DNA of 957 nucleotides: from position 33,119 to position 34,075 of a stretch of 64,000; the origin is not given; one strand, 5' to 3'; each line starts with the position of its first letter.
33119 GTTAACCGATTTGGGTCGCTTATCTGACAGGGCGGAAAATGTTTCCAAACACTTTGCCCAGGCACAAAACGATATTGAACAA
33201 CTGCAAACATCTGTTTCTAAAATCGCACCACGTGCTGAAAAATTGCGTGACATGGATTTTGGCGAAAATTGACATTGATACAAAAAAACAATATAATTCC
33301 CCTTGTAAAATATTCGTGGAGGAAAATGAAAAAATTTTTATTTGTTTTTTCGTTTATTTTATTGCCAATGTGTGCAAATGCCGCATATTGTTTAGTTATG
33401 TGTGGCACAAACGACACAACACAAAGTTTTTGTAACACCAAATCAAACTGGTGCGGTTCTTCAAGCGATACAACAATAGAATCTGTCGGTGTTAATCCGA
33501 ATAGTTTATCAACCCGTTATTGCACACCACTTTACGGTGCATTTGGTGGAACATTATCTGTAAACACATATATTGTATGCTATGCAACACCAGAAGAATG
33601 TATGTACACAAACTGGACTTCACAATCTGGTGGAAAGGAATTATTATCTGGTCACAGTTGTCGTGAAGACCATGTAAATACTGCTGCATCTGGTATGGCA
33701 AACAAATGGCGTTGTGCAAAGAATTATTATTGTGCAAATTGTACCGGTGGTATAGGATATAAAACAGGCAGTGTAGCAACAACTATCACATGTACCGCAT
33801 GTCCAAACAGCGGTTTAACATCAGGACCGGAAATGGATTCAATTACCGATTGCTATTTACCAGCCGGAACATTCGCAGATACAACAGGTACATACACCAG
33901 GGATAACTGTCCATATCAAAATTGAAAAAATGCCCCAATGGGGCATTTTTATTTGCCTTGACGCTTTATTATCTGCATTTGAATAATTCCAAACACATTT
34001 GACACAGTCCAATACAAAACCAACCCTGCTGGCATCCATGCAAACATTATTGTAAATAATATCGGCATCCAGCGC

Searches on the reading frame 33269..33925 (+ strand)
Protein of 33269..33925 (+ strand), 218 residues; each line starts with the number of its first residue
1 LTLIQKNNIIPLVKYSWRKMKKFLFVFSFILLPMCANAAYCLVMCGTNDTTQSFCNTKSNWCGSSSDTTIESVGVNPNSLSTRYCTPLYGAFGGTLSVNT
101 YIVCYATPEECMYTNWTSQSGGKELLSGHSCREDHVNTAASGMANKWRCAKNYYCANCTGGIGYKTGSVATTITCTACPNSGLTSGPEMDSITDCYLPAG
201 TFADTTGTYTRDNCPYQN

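Call 12: search_protein_families(library=pfam, proteins=[window:33269-33925:+], max_evalue=0.001)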
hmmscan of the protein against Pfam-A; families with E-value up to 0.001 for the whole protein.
window:33269-33925:+ (218 aa): 0 families

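Call 29: search_protein_families(library=pfam, proteins=[window:33269-33925:+], max_evalue=0.01)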
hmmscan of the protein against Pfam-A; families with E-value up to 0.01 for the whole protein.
window:33269-33925:+ (218 aa): 0 families

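Call 85: search_protein_families(library=pfam, proteins=[window:33269-33925:+], max_evalue=1)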
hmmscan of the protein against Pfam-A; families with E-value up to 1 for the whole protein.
window:33269-33925:+ (218 aa): 2 families
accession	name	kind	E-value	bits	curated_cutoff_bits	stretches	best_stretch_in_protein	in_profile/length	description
PF25164.1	CoiA_N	-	0.081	12.9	26.3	1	145-169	10-34/50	Competence protein CoiA, N-terminal domain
PF18998.6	Flg_new_2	-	0.36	11.3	23.6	0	170-182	22-34/73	Divergent InlB B-repeat domain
